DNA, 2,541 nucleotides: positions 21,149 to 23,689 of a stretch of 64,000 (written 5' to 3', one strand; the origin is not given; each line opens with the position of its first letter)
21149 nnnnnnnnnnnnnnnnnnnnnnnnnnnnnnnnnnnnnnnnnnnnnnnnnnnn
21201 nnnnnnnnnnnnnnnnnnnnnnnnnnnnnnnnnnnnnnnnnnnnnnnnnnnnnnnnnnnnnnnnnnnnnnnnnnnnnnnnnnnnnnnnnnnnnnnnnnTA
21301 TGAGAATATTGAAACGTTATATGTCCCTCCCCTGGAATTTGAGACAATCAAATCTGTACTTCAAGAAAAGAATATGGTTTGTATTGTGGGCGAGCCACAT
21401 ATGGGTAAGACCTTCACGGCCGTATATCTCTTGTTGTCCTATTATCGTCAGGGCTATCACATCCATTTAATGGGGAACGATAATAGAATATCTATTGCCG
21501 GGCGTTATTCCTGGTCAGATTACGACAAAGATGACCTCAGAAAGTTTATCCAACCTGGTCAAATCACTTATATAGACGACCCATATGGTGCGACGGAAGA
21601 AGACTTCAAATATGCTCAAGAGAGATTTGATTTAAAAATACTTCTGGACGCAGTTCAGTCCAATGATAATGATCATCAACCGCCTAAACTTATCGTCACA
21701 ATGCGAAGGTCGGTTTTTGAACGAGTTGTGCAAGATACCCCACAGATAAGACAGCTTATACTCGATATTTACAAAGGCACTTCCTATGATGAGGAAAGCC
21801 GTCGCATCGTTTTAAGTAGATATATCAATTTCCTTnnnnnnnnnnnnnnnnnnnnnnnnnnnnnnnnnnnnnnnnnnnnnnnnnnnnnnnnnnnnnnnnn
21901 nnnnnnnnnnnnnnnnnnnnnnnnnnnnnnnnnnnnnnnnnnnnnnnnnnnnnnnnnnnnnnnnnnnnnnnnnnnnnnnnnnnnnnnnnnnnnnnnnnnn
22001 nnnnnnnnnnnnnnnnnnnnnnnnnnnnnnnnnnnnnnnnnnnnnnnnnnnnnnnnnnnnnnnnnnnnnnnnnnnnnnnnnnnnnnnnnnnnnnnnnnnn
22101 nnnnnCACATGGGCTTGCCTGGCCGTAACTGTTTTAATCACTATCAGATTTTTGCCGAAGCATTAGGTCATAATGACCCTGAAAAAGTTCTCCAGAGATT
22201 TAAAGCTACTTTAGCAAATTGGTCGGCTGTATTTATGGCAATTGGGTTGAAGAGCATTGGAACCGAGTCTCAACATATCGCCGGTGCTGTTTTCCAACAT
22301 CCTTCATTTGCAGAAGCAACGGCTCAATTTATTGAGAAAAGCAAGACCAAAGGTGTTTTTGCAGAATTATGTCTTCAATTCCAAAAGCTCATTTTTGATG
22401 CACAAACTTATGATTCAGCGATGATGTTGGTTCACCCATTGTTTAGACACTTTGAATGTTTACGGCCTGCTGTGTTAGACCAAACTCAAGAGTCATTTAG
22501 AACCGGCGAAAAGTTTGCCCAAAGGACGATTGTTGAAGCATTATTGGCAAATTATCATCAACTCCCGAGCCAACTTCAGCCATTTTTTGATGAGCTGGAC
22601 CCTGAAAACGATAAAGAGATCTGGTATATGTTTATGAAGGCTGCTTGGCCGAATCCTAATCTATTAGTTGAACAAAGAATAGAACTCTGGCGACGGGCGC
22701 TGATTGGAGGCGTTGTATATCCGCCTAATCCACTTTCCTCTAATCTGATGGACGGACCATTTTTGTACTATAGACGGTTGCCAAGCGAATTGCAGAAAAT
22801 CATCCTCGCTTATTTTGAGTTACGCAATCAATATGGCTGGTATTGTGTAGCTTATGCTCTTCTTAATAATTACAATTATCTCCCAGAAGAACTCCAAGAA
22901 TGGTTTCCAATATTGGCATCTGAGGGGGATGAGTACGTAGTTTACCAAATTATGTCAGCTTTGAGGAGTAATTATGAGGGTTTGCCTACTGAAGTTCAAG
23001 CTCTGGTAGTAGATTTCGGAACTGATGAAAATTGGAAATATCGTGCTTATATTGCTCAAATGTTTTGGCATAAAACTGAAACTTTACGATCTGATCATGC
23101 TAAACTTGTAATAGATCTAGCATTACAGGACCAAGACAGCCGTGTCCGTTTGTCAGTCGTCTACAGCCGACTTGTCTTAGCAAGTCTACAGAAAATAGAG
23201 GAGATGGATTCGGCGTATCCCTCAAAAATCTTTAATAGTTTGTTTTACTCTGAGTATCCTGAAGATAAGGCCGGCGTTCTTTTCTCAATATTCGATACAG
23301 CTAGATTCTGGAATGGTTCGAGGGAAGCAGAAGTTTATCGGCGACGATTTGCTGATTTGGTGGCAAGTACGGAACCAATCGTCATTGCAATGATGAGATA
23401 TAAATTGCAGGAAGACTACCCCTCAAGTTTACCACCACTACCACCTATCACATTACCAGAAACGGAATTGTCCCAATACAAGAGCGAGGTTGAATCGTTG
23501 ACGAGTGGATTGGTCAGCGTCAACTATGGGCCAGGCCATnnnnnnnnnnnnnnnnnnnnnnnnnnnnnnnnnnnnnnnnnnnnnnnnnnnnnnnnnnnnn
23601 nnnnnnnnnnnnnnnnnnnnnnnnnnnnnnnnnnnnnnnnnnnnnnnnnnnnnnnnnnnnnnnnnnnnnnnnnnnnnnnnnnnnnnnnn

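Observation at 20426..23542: Avs-like single-gene candidate: Cap4-type nuclease head, STAND P-loop, and HEAT-like tail with a reiterated NYxxLP[SET][EQ][LV]Q motif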

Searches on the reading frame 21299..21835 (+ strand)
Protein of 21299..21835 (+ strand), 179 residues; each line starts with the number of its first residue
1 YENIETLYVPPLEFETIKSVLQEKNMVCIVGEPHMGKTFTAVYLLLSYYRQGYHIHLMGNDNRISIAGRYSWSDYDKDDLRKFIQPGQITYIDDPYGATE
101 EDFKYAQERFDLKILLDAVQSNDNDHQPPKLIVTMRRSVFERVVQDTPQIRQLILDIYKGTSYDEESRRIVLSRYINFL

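Call 74: find_related_loci(query=A3, collection=genome_contigs, flank=10000)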
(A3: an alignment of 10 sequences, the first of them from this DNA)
Query A3 (179 aa) in genome_contigs; peptide patterns used: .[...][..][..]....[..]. (x = any residue, [..] = any of these).
123 stretches matched a pattern; 38 encode a relative of the query (tblastn E <= 1e-3); 38 distinct loci.
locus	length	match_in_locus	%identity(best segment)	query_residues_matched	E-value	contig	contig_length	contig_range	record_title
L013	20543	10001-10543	32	1-178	9e-24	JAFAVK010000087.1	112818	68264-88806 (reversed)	MAG: Acidobacteriota bacterium isolate CP_BM_RX_34 BM_RX_k147_1111656, whole genome shotgun sequence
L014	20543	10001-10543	31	1-178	1e-22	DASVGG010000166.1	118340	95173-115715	MAG TPA_asm: Pyrinomonadaceae bacterium isolate SMAG_U2109 k141_706883, whole genome shotgun sequence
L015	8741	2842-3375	33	1-178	4e-21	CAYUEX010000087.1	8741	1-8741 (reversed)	MAG TPA_asm: uncultured Halobacteria archaeon isolate binchicken_co332_136 genome assembly, contig: NODE_2345_length_874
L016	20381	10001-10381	35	1-118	2e-20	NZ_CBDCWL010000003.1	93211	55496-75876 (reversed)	MAG: Candidatus Leptofilum sp. isolate 8ea8b48c-f0bb-4fcd-991e-c07bf3e70e57 contig_3, whole genome shotgun sequence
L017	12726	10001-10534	28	1-178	5e-20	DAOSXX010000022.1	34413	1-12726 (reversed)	MAG TPA_asm: Methanothrix sp. isolate AMR_MDS_2100 NODE_819_length_34413_cov_45.056522, whole genome shotgun sequence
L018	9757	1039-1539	29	1-172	2e-19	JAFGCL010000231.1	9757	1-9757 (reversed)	MAG: Dehalococcoidia bacterium isolate Zod_Metabat.1111 k87_14600266, whole genome shotgun sequence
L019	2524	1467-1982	29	1-177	3e-19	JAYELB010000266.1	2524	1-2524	MAG: Methanobacteriota archaeon isolate MAG122 MAG122_266, whole genome shotgun sequence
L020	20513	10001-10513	33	1-175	5e-19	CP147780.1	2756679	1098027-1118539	MAG: Candidatus Atabeyarchaeum deiterrae isolate SRVP18_Atabeyarchaeia-2 chromosome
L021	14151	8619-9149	32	1-178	1e-18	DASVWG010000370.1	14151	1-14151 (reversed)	MAG TPA_asm: Pyrinomonadaceae bacterium isolate SMAG_U3364 k141_87286, whole genome shotgun sequence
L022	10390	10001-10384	33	1-126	1e-18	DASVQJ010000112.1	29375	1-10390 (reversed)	MAG TPA_asm: Pyrinomonadaceae bacterium isolate SMAG_U3205 k141_22426, whole genome shotgun sequence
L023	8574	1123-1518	32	1-141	1e-18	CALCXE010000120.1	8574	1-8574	MAG TPA_asm: Methanosarcina barkeri isolate SRR1562009_bin.77_CONCOCT_v1.1_MAG genome assembly, contig: ERZ724039.6062,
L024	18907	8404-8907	30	1-173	2e-18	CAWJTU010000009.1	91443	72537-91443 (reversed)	MAG: Candidatus Bathyarchaeota archaeon isolate MFD04408.bin.1.95 genome assembly, contig: contig_23664, whole genome sh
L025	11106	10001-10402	34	1-140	2e-18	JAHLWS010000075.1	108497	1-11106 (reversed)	MAG: Promethearchaeota archaeon isolate 33X4 k141_68104, whole genome shotgun sequence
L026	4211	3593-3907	37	1-109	3e-18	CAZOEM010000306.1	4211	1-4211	MAG TPA_asm: uncultured Halobacteria archaeon isolate binchicken_co116_93 genome assembly, contig: NODE_27614_length_421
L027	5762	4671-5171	30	1-172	4e-18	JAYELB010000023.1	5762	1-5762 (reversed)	MAG: Methanobacteriota archaeon isolate MAG122 MAG122_23, whole genome shotgun sequence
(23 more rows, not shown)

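Call 77: search_protein_families(library=pfam, alignment_id=A4, max_evalue=0.00001)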
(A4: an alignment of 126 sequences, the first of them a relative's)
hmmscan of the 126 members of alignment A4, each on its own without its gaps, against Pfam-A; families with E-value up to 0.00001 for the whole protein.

A. member 1, L013:1269-4781:- (1171 aa): 2 families
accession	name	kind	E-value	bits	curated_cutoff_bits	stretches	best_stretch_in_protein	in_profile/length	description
PF12838.12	Fer4_7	-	2.4e-10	41.2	27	1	929-1002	1-52/52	4Fe-4S dicluster domain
PF13247.11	Fer4_11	-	1.1e-06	29.2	26.2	1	979-1036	3-62/100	4Fe-4S dicluster domain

B. families by the number of members that match (of 126 scanned): 138 families (the first 25 are shown)
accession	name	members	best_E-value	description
PF04055.27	Radical_SAM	4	2.1e-27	Radical SAM superfamily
PF02005.22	TRM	2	1e-108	N2,N2-dimethylguanosine tRNA methyltransferase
PF19864.5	Radical_SAM_N2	2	2e-55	Radical SAM proteins, N-terminal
PF09828.14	ChrB_C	2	2.1e-47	ChrB, C-terminal domain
PF01564.23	Spermine_synth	2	2.6e-35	Spermine/spermidine synthase domain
PF13365.12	Trypsin_2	2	1.3e-23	Trypsin-like peptidase domain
PF13785.11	DUF4178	2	1.4e-23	Domain of unknown function (DUF4178)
PF19961.5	EAD8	2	6.5e-18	Effector-associated domain 8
PF01593.30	Amino_oxidase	2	9.5e-15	Flavin containing amine oxidoreductase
PF13450.12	NAD_binding_8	2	4.4e-12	NAD(P)-binding Rossmann-like domain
PF00156.33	Pribosyltran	2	1.2e-06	Phosphoribosyl transferase domain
PF01264.26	Chorismate_synt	1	8.1e-144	Chorismate synthase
PF01411.24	tRNA-synt_2c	1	6.4e-126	tRNA synthetases class II (A)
PF00654.25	Voltage_CLC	1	7.5e-91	Voltage gated chloride channel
PF01098.24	FTSW_RODA_SPOVE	1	1.3e-90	Cell cycle protein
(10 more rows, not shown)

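Call 78: search_protein_families(library=padloc, alignment_id=A4, max_evalue=1e-8)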
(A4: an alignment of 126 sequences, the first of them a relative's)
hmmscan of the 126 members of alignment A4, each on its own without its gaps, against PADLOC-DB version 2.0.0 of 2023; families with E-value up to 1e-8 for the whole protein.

A. member 1, L013:1269-4781:- (1171 aa): 0 families

B. families by the number of members that match (of 126 scanned): 71 families (the first 25 are shown)
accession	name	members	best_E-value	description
PDLC04134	mad2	4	1.2e-27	mads_2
PDLC02904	pVip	2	3.5e-19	Viperins associated with kinases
PDLC02903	pVip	2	2.9e-18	Viperins not associated with kinases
PDLC02960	RT-Protease_XI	2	1.6e-10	single gene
PDLC03267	MTase_II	1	1.2e-52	Type II methyltransferase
PDLC03366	MTase_II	1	2.5e-40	Type II methyltransferase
PDLC03606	REase_MTase_IIG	1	5.1e-30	Type IIG restriction enzyme-methyltransferase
PDLC02373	dCTPase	1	6.6e-29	-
PDLC03026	MTase_I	1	1e-26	Type I methyltransferase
PDLC03021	MTase_I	1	1.1e-26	Type I methyltransferase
PDLC03335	MTase_II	1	5.1e-25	Type II methyltransferase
PDLC03222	MTase_II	1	7e-22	Type II methyltransferase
PDLC03962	ShosT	1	7.5e-22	-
PDLC03600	REase_MTase_IIG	1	7.8e-22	Type IIG restriction enzyme-methyltransferase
PDLC03630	REase_MTase_IIG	1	1.3e-21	Type IIG restriction enzyme-methyltransferase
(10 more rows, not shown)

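Call 98: search_solved_structures(query=A3, max_evalue=1, show_alignments=2)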
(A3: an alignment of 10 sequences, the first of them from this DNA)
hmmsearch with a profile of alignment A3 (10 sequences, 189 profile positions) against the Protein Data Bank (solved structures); distinct sequences matched with E-value up to 1: 34.
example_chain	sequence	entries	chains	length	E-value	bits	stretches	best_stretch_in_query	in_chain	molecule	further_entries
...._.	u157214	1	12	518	0.00023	24.2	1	14-163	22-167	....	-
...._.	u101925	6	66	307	0.0055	19.6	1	3-46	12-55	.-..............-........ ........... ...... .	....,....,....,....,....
6ut6_A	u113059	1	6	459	0.0077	19.2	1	3-46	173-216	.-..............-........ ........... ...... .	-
7vsr_A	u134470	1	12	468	0.008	19.1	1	3-46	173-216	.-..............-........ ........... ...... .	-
7epk_A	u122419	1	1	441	0.024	17.6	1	26-131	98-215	Signal recognition particle 54 kDa protein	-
5bq5_A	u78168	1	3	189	0.026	17.5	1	21-92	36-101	Insertion sequence IS5376 putative ATP-binding protein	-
8q3w_A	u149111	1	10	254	0.035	17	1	21-92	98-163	Insertion sequence IS5376 putative ATP-binding protein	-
8q4d_E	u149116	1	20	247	0.036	17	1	21-87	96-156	Insertion sequence IS5376 putative ATP-binding protein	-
1j8m_F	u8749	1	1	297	0.044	16.7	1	26-135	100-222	SIGNAL RECOGNITION 54 KDA PROTEIN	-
6y2z_A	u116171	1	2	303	0.06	16.3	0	23-63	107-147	Signal recognition particle 54 kDa protein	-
6y32_A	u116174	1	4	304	0.064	16.2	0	23-63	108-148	Signal recognition particle 54 kDa protein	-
6r6g_AB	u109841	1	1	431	0.066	16.1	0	23-63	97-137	Signal recognition particle 54 kDa protein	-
4ue5_D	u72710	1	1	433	0.067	16.1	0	23-63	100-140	SIGNAL RECOGNITION PARTICLE 54 KDA PROTEIN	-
5l3q_A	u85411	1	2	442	0.07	16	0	23-63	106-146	Signal recognition particle 54 kDa protein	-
3jaj_z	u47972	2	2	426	0.074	16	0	23-63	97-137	SRP54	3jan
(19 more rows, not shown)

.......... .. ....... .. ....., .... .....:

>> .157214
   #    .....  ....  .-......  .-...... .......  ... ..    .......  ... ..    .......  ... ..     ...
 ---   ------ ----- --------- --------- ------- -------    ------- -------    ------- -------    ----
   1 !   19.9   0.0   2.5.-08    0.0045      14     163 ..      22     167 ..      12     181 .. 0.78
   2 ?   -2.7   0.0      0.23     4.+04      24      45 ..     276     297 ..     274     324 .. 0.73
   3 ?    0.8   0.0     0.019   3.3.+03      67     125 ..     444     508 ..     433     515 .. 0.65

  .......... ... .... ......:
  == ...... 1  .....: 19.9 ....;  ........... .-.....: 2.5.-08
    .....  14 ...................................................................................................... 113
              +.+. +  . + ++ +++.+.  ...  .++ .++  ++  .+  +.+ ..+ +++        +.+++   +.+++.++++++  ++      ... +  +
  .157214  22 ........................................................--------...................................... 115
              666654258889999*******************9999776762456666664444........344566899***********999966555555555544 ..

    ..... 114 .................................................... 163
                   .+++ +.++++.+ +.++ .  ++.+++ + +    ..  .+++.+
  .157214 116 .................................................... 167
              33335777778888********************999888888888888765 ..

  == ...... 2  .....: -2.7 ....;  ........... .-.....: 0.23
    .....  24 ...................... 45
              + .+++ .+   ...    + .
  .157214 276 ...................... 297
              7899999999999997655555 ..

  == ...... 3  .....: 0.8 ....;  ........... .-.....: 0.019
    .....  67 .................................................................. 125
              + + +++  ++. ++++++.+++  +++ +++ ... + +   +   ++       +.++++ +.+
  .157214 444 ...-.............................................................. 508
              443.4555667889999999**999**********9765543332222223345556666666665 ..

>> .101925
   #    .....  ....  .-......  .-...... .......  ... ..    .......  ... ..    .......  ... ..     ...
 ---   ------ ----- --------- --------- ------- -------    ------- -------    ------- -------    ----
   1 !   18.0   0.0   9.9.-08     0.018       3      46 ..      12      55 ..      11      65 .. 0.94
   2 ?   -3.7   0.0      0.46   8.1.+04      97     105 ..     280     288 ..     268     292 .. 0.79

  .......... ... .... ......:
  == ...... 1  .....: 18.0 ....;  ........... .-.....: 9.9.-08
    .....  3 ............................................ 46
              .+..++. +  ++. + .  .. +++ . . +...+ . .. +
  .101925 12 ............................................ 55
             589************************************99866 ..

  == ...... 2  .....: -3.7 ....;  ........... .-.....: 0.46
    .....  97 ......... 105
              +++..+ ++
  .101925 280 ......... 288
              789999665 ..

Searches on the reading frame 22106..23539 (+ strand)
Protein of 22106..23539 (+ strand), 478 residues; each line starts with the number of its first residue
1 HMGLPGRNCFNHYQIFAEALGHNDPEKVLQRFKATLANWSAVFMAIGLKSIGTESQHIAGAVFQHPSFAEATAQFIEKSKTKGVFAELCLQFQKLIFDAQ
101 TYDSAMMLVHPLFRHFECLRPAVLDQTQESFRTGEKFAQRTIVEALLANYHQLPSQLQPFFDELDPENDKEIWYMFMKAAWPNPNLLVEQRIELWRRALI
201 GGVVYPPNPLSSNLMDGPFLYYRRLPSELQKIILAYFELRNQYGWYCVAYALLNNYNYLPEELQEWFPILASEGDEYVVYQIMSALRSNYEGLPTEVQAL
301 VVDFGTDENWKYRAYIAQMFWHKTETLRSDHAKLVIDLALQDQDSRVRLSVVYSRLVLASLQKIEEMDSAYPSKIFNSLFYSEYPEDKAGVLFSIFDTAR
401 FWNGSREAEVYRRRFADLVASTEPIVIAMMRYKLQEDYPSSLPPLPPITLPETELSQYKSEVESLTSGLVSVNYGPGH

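Call 25: search_protein_families(library=pfam, proteins=[window:22106-23539:+], max_evalue=10)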
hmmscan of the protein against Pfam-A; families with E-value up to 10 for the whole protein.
window:22106-23539:+ (478 aa): 1 family
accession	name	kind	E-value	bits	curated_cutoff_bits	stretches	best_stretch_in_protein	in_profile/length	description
PF13646.12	HEAT_2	-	0.15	12.8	27.7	1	306-352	10-52/88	HEAT repeats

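Call 40: find_homologous_proteins(query=window:22106-23539:+, max_evalue=0.01)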
Query window:22106-23539:+ (478 aa): 1 proteins with E <= 0.01 among 8000 candidates.
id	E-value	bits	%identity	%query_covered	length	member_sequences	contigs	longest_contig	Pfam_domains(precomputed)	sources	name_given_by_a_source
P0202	3.7e-150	519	51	99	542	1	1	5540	-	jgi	jgi:hypothetical protein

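Call 47: search_protein_families(library=pfam, proteins=[P0202], max_evalue=0.01)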
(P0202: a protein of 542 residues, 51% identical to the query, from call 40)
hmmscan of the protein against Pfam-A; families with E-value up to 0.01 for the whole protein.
P0202 (542 aa): 1 family
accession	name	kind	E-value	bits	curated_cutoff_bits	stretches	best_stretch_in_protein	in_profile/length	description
PF13646.12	HEAT_2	-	0.0002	22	27.7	0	362-412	8-54/88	HEAT repeats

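Call 83: find_related_loci(query=A5, collection=metagenome_contigs, flank=8000)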
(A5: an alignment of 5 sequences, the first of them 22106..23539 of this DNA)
Query A5 (478 aa) in metagenome_contigs; peptide patterns used: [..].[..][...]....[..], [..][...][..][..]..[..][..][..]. (x = any residue, [..] = any of these).
153 stretches matched a pattern, but none encodes a relative of the query by tblastn (E <= 1e-3).
